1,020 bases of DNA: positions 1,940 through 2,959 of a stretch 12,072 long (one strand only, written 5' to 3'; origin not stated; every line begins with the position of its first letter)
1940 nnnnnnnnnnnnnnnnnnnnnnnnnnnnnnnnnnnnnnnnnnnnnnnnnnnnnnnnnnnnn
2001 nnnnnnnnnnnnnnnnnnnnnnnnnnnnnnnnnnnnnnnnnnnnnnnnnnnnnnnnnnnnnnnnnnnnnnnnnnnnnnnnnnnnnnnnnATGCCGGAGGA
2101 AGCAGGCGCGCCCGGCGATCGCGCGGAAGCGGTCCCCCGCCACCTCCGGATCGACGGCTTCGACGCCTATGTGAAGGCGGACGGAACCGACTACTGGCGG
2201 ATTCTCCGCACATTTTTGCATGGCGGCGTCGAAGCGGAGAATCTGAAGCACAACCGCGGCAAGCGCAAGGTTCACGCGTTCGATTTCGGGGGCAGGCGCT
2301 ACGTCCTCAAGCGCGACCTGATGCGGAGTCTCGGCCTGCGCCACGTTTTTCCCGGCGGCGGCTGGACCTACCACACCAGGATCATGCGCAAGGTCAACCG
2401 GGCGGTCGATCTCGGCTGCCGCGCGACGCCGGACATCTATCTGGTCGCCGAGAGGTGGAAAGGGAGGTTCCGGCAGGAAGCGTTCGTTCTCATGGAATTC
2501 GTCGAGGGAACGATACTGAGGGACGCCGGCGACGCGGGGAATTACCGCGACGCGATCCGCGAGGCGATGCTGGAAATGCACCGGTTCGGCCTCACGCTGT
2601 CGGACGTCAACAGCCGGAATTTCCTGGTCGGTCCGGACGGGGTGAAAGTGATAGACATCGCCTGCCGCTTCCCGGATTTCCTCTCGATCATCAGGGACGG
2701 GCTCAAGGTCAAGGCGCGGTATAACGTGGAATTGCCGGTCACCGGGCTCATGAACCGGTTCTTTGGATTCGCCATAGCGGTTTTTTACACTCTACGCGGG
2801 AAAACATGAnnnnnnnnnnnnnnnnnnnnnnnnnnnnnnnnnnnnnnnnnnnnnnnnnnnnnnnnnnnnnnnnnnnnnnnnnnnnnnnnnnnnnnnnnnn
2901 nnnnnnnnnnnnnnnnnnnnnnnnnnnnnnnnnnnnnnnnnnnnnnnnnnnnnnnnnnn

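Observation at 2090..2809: The embedded kinase has an atypical catalytic loop (L-S-D instead of H-x-D, single D in the DFD position) and a C-terminal hydrophobic tail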

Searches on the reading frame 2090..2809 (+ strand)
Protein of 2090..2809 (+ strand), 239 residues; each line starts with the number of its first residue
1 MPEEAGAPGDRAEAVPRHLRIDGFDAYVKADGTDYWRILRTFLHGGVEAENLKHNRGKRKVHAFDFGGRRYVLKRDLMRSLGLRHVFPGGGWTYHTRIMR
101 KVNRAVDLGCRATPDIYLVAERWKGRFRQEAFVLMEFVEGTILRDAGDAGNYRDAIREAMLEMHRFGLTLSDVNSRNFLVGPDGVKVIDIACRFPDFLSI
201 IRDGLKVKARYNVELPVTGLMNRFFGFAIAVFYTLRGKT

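Call 3: search_protein_families(library=pfam, proteins=[window:2090-2809:+], max_evalue=1)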
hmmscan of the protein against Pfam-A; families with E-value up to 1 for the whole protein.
window:2090-2809:+ (239 aa): 2 families
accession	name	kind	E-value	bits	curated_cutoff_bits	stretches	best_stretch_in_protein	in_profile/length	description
PF06176.17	WaaY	-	2.2e-13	50.8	20.3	1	19-213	5-201/229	Lipopolysaccharide core biosynthesis protein (WaaY)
PF01163.29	RIO1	-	0.22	11.6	22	1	131-191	81-149/187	RIO domain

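Call 4: search_protein_families(library=ncbifam, proteins=[window:2090-2809:+], max_evalue=1)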
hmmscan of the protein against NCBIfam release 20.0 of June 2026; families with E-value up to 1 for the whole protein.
window:2090-2809:+ (239 aa): 8 families
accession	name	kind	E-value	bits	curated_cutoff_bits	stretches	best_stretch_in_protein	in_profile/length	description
NF007684.0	PRK10359.1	equivalog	1e-23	84.2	248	1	20-220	6-208/232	lipopolysaccharide core heptose(II) kinase RfaY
TIGR03724.2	arch_bud32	equivalog_domain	0.00055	19.5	125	1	129-190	66-128/193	KEOPS complex kinase/ATPase Bud32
NF011463.0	PRK14879.1-4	equivalog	0.0037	16.7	188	1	129-190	91-157/237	Kae1-associated kinase Bud32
NF007174.0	PRK09605.1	equivalog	0.0052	15.3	447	1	129-191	409-471/535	bifunctional N(6)-L-threonylcarbamoyladenine synthase/serine/threonine protein kinase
NF038150.1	lanthi_synth_IV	equivalog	0.013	13.8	650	1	114-190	266-342/851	class IV lanthionine synthetase LanL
NF002475.0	PRK01723.1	equivalog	0.067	12.2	142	1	154-189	150-186/241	3-deoxy-D-manno-octulosonic acid kinase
NF038151.1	lanthi_synth_III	equivalog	0.07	11.5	575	1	154-190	343-380/833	class III lanthionine synthetase LanKC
TIGR02721.1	ycfN_thiK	equivalog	0.25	10.5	299.45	0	157-189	137-169/256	thiamine kinase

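Call 5: search_solved_structures(query=window:2090-2809:+, max_evalue=10, show_alignments=3)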
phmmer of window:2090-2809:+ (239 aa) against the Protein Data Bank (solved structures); distinct sequences matched with E-value up to 10: 27.
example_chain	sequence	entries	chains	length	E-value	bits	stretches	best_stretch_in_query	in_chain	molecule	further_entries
6n3n_A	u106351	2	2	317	0.28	14.1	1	94-158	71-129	eIF-2-alpha kinase GCN2,eIF-2-alpha kinase GCN2 | eIF-2-alpha kinase GCN2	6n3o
6n3l_A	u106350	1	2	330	0.31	14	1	94-158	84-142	eIF-2-alpha kinase GCN2,eIF-2-alpha kinase GCN2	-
5eh0_A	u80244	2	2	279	0.48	13.3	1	151-205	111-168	Dual specificity protein kinase TTK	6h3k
4js8_A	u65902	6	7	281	0.49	13.3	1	151-205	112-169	Dual specificity protein kinase TTK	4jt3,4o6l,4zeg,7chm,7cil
7chn_A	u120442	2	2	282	0.49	13.3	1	151-205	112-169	Dual specificity protein kinase TTK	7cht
7cja_A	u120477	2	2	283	0.5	13.3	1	151-205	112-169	Dual specificity protein kinase TTK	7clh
5ntt_A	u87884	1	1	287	0.5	13.3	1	151-205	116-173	Dual specificity protein kinase TTK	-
4d2s_A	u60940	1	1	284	0.5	13.3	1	151-205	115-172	DUAL SPECIFICITY PROTEIN KINASE TTK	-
6n6o_A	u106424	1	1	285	0.5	13.3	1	151-205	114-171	Dual specificity protein kinase TTK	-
6tn9_A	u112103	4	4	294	0.53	13.2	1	151-205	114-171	Dual specificity protein kinase TTK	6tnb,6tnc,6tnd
6b4w_A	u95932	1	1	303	0.55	13.1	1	151-205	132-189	Dual specificity protein kinase TTK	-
5ap6_A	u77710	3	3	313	0.56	13.1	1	151-205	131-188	DUAL SPECIFICITY PROTEIN KINASE TTK | MONOPOLAR SPINDLE KINASE 1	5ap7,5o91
5ljj_A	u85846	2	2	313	0.57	13.1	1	151-205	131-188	Dual specificity protein kinase TTK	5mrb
5n7v_A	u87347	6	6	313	0.57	13.1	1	151-205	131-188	Dual specificity protein kinase TTK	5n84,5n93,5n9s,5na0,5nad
3cek_A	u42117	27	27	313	0.57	13.1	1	151-205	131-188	Dual specificity protein kinase TTK | Dual specificity protein kinase TTK or monopolar spindle 1 kinase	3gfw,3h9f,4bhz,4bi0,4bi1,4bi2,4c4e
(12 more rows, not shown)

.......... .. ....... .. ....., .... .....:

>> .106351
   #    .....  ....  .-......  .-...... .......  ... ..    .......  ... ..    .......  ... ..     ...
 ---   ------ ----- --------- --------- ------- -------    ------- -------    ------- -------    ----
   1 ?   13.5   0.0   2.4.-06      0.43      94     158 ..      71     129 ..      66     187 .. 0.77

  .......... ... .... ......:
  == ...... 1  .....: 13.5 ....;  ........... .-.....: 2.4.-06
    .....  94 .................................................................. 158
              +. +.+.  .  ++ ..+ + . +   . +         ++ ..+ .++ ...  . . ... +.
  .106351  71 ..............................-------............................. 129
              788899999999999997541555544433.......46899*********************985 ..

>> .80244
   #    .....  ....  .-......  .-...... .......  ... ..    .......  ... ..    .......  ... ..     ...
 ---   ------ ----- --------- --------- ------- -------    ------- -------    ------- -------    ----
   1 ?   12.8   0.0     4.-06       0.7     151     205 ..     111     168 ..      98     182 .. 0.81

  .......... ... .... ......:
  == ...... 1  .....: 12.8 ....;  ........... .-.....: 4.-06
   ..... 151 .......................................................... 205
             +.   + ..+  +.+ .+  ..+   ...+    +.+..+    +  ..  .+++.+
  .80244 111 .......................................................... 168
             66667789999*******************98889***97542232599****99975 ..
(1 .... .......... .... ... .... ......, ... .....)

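Call 6: find_homologous_proteins(query=window:2090-2809:+, max_evalue=0.001)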
Query window:2090-2809:+ (239 aa): 2 proteins with E <= 0.001 among 597 candidates.
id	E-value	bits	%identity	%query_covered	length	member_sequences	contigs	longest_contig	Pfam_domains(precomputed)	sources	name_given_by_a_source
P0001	1.7e-159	547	100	100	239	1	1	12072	PF06176.17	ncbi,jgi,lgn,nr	ncbi:MAG: hypothetical protein LBJ46_00910 [Planctomycetota bacterium]|jgi:heptose II phosphotransfe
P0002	3.5e-93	330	64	95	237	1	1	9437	PF06176.17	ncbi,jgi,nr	ncbi:MAG: hypothetical protein LBT97_06770 [Planctomycetota bacterium]|jgi:hypothetical protein|nr:h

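Call 10: find_encoding_contigs(protein=P0002, flank=10000, max_places=4)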
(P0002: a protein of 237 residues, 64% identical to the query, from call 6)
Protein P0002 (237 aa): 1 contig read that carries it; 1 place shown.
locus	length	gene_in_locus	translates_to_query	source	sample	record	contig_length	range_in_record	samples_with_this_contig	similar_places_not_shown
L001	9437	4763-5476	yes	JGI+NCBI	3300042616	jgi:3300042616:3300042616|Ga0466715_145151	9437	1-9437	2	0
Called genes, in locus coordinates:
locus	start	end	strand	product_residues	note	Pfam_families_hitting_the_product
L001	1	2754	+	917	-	PF00873:ACR_tran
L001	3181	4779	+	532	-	PF01145:Band_7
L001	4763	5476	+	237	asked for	PF06176:WaaY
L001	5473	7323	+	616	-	PF01145:Band_7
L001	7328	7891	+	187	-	PF03352:Adenine_glyco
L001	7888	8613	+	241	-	PF00590:TP_methylase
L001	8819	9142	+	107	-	PF13597:NRDD (weak)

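Call 17: predict_structure(alignment_id=A1)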
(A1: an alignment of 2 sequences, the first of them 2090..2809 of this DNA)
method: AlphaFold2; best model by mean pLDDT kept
length: 239 residues; sequences in the alignment: 2
mean_pLDDT: 37.7   pTM: 0.27
mean pLDDT of the five models: 37.7, 36.5, 35.4, 34.8, 34.1
residues with pLDDT >= 90: 0; 70-90: 0; 50-70: 20; < 50: 219
segments of 3 or more residues with pLDDT < 50: 1-33, 52-62, 69-239
pLDDT, mean of each block of 10 residues (from residue 1): 34 37 35 49 54 44 50 41 30 29 32 26 26 31 36 45 37 28 33 40 48 41 42 38
secondary structure, 60 per line:
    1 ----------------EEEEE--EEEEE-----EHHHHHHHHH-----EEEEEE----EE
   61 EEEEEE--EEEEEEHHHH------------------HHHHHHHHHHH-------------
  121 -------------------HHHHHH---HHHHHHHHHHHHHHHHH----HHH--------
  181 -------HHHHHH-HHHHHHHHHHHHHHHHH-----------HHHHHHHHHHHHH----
elements in order: E17-21 E24-28 H35-43 E49-54 E59-66 E69-74 H75-78 H97-107 H140-145 H149-165 H188-193 H195-211 H223-235

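Call 18: search_protein_families(library=padloc, proteins=[window:2090-2809:+], max_evalue=0.1)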
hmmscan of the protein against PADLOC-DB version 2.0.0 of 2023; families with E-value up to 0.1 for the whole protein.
window:2090-2809:+ (239 aa): 4 families
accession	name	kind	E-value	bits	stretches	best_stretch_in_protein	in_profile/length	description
PDLC04047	PD-T4-6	-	0.00012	19.3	1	125-190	80-155/327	-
PDLC04052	PD-T4-6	-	0.0055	13.9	1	96-190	54-157/496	-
PDLC04057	PD-T4-6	-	0.076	10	0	124-188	76-150/443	-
PDLC04040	PD-T4-6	-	0.076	9.7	1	128-189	75-145/547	-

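Call 20: search_protein_representatives(alignment_id=A1)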
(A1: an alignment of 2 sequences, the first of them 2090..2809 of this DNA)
Query: 2 sequences, 239 profile positions. Proteins with E-value up to 0.001 (for the whole library): 161; up to 1e-10: 102; up to 1e-30: 23. The best 150 are listed.
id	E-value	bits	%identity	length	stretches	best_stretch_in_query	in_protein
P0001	1.1e-147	506.2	-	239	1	1-239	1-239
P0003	4.2e-46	173.7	-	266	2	37-238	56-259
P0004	1.7e-43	165.1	-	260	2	52-237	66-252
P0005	2.3e-43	164.8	-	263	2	51-234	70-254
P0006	1.1e-42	162.5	-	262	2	50-234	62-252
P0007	1.8e-42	161.8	-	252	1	13-230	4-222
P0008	4.0e-41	157.4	-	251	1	7-224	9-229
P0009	1.7e-40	155.4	-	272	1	18-224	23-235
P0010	3.0e-38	148.0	-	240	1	14-237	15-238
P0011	1.2e-36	142.7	-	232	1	20-236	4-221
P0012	2.3e-36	141.8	-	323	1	12-238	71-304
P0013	2.2e-34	135.4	-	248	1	13-231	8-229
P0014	2.7e-34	135.0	-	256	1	17-229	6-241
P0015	4.5e-34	134.3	-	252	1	18-229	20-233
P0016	7.1e-34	133.7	-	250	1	21-229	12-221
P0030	7.8e-29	117.2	-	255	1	56-236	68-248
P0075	2.5e-18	82.8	-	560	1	17-229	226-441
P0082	1.8e-16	76.7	-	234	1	20-225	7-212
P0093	1.1e-13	67.6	-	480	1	28-218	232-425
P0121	2.6e-07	46.7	-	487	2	60-193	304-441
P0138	9.5e-06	41.6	-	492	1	36-230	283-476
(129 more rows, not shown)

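Call 26: find_homologous_proteins(query=A3, max_evalue=0.00001)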
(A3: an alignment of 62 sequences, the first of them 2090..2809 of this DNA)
Query A3 (62 sequences) (239 aa, profile of the alignment): 31 proteins with E <= 0.00001 among 4470 candidates.
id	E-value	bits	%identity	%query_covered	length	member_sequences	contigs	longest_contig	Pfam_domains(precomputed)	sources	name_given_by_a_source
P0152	5.6e-81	289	32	86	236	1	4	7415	PF06176.17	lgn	-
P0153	7.9e-80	285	31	84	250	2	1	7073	PF06176.17,PF01636.30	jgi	-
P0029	2.9e-75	270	33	83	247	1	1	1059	PF06176.17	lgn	-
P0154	7.9e-75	269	32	83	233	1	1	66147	PF06176.17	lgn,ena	-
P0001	1.3e-74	268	100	100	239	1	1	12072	PF06176.17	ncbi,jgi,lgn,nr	ncbi:MAG: hypothetical protein LBJ46_00910 [Planctomycetota bacterium]|jgi:heptose II phosphotransfe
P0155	2.2e-73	264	32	76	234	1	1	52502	PF06176.17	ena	-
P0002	3.6e-71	257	64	95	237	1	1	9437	PF06176.17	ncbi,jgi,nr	ncbi:MAG: hypothetical protein LBT97_06770 [Planctomycetota bacterium]|jgi:hypothetical protein|nr:h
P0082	3.5e-70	254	26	72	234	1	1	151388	PF06176.17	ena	-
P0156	6.9e-69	249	29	100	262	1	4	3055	PF06176.17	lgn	-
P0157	1.4e-68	248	34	90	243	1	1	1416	PF00069.32,PF06176.17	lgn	-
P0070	5.3e-66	240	24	95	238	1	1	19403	PF06176.17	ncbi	-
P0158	1.1e-63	232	22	84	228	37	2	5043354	PF06176.17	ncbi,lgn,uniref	ncbi:lipopolysaccharide core heptose(II) kinase RfaY [Kluyvera ascorbata]|uniref:Lipopolysaccharide 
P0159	1.5e-62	229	21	85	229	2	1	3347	PF06176.17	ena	-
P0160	1.7e-61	225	24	85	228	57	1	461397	PF06176.17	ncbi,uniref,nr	ncbi:lipopolysaccharide core heptose(II) kinase RfaY [Citrobacter sp. FDAARGOS_156]|uniref:lipopolys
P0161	1.8e-61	225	26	86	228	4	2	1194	PF06176.17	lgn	-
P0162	2.2e-61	225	23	90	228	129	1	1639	PF06176.17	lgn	-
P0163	2.5e-61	225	22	90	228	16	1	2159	PF06176.17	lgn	-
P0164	2.7e-61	225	21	86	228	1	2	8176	PF06176.17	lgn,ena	-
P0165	1.0e-60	223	20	87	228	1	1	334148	PF06176.17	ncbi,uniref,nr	ncbi:lipopolysaccharide core heptose(II) kinase RfaY [Kluyvera ascorbata]|uniref:lipopolysaccharide 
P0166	1.3e-60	222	20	85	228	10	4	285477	PF06176.17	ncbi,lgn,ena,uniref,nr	ncbi:lipopolysaccharide core heptose(II) kinase RfaY [Kluyvera ascorbata]|uniref:lipopolysaccharide 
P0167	2.8e-60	221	20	85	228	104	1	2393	PF06176.17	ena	-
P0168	5.2e-59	217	21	83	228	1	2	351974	PF06176.17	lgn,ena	-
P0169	5.2e-59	217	21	82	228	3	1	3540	PF06176.17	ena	-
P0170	6.3e-59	217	25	83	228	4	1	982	PF06176.17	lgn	-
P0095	9.2e-58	213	25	85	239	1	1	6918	PF06176.17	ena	-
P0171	6.6e-57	210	21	90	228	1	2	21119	PF06176.17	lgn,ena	-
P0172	6.0e-37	145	32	74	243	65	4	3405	PF06176.17,PF01636.30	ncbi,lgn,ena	-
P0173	6.1e-35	138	28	48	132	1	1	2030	PF06176.17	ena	-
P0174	2.0e-34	137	32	64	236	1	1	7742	PF06176.17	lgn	-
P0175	2.8e-34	136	30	74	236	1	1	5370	PF06176.17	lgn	-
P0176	1.2e-9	56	29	54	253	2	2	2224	PF06293.21,PF01636.30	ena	-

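Call 27: find_encoding_contigs(protein=P0154, flank=7000, max_places=2)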
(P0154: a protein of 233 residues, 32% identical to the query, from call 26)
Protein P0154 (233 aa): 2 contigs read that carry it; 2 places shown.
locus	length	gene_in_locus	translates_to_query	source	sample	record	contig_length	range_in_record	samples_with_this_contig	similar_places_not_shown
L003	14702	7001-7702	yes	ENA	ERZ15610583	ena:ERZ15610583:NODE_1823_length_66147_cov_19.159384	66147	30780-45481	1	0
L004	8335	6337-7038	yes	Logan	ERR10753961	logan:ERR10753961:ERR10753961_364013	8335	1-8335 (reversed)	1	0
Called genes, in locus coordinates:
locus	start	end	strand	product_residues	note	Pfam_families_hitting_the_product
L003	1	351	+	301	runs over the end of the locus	-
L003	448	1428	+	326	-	-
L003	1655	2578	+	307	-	-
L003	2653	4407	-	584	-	PF00664:ABC_membrane, PF00005:ABC_tran, PF02463:SMC_N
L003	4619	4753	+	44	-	-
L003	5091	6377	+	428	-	PF04413:Glycos_transf_N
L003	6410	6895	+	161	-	PF01467:CTP_transf_like, PF08218:Citrate_ly_lig (weak)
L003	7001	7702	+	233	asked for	PF06176:WaaY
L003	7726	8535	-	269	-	PF01149:Fapy_DNA_glyco, PF06831:H2TH, PF06827:zf-FPG_IleRS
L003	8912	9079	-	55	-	PF00471:Ribosomal_L33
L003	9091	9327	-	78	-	PF00830:Ribosomal_L28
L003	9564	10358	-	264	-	PF20582:UPF0758_N, PF04002:RadC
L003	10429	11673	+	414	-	PF02441:Flavoprotein, PF04127:DFP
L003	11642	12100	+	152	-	PF22769:DCD, PF00692:dUTPase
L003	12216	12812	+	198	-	PF00440:TetR_N, PF22276:SlmA-like_C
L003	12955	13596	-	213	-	PF00156:Pribosyltran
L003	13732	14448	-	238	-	PF01138:RNase_PH, PF03725:RNase_PH_C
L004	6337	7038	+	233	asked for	PF06176:WaaY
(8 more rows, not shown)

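Call 28: find_encoding_contigs(protein=P0155, flank=7000, max_places=2)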
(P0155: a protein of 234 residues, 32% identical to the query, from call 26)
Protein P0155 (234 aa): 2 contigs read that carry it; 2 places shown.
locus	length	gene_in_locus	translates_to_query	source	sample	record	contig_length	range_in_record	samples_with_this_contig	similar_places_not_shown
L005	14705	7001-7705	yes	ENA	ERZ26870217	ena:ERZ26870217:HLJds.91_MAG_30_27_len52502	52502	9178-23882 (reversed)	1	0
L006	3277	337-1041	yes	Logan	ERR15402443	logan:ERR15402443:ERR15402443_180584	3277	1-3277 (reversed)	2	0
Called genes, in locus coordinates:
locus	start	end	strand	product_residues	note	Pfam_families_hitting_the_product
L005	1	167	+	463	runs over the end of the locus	PF12390:Se-cys_synth_N, PF03841:SelA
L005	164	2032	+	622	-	PF00009:GTP_EFTU, PF03144:GTP_EFTU_D2 (weak), PF25461:Beta-barrel_SelB, PF21458:WHD_1st_3rd_SelB, PF09106:WHD_2nd_SelB, PF21214:WHD_2nd_SelB_bact, PF09107:WHD_3rd_SelB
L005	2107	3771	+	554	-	PF00884:Sulfatase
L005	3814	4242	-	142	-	PF03459:TOBE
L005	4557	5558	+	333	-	PF00106:adh_short (faint), PF01073:3Beta_HSD, PF01370:Epimerase, PF02719:Polysacc_synt_2, PF04321:RmlD_sub_bind, PF07993:NAD_binding_4 (faint), PF13460:NAD_binding_10 (faint), PF16363:GDP_Man_Dehyd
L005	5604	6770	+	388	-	PF03721:UDPG_MGDP_dh_N, PF00984:UDPG_MGDP_dh, PF03720:UDPG_MGDP_dh_C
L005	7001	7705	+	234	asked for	PF06176:WaaY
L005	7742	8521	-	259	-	PF08543:Phos_pyr_kin (weak), PF02110:HK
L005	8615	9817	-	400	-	PF00480:ROK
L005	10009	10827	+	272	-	PF01048:PNP_UDP_1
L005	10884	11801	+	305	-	PF00892:EamA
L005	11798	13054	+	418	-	PF03825:Nuc_H_symport, PF07690:MFS_1, PF12832:MFS_1_like, PF07690:MFS_1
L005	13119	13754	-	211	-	PF00392:GntR, PF07729:FCD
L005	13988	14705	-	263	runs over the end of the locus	PF00795:CN_hydrolase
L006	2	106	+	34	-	?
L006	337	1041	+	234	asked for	PF06176:WaaY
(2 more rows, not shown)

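Call 29: find_encoding_contigs(protein=P0082, flank=7000, max_places=2)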
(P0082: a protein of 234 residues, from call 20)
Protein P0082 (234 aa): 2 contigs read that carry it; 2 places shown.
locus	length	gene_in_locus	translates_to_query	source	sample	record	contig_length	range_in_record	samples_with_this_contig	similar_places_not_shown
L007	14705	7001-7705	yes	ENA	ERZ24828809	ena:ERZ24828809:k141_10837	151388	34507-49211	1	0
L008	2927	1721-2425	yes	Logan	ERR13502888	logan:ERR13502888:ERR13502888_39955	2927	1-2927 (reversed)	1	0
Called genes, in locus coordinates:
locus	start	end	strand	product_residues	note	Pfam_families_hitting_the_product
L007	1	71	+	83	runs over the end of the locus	PF06643:DUF1158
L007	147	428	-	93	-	PF01842:ACT, PF22629:ACT_AHAS_ss, PF13710:ACT_5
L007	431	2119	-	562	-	PF02776:TPP_enzyme_N, PF00205:TPP_enzyme_M, PF02775:TPP_enzyme_C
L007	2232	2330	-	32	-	-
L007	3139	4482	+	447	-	PF02812:ELFV_dehydrog_N, PF00208:ELFV_dehydrog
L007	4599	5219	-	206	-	PF19700:DUF6198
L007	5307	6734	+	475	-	PF00392:GntR, PF00155:Aminotran_1_2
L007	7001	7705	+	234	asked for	PF06176:WaaY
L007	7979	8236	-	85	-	-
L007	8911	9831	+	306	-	PF01545:Cation_efflux, PF16916:ZT_dimer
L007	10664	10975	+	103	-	PF01035:DNA_binding_1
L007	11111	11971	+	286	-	PF02551:Acyl_CoA_thio, PF13622:4HBT_3, PF20789:4HBT_3C, PF02551:Acyl_CoA_thio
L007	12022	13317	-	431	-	PF00909:Ammonium_transp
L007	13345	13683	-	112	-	PF00543:P-II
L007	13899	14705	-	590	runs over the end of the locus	PF00664:ABC_membrane, PF02463:SMC_N, PF00005:ABC_tran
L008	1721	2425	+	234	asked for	PF06176:WaaY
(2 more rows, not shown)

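Call 30: find_encoding_contigs(protein=P0152, flank=7000, max_places=2)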
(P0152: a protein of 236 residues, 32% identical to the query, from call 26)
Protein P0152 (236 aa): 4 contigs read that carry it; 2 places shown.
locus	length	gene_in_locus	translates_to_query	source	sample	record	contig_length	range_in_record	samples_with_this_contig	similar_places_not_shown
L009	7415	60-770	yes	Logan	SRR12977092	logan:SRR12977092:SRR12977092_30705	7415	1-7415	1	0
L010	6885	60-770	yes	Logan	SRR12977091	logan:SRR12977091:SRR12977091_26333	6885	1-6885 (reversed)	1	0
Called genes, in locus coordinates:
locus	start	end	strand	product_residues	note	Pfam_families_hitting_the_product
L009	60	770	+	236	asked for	PF06176:WaaY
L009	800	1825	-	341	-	PF01656:CbiA, PF13614:AAA_31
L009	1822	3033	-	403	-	PF04326:SLFN_AlbA_2, PF13749:HATPase_c_4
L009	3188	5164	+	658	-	PF12633:Adenyl_cycl_N, PF01295:Adenylate_cycl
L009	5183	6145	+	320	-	PF00294:PfkB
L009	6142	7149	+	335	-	PF06144:DNA_pol3_delta, PF21694:DNA_pol3_delta_C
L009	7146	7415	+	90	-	?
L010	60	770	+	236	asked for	PF06176:WaaY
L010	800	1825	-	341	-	PF01656:CbiA, PF13614:AAA_31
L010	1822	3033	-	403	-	PF04326:SLFN_AlbA_2, PF13749:HATPase_c_4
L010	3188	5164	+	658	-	PF12633:Adenyl_cycl_N, PF01295:Adenylate_cycl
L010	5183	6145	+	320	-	PF00294:PfkB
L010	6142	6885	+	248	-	?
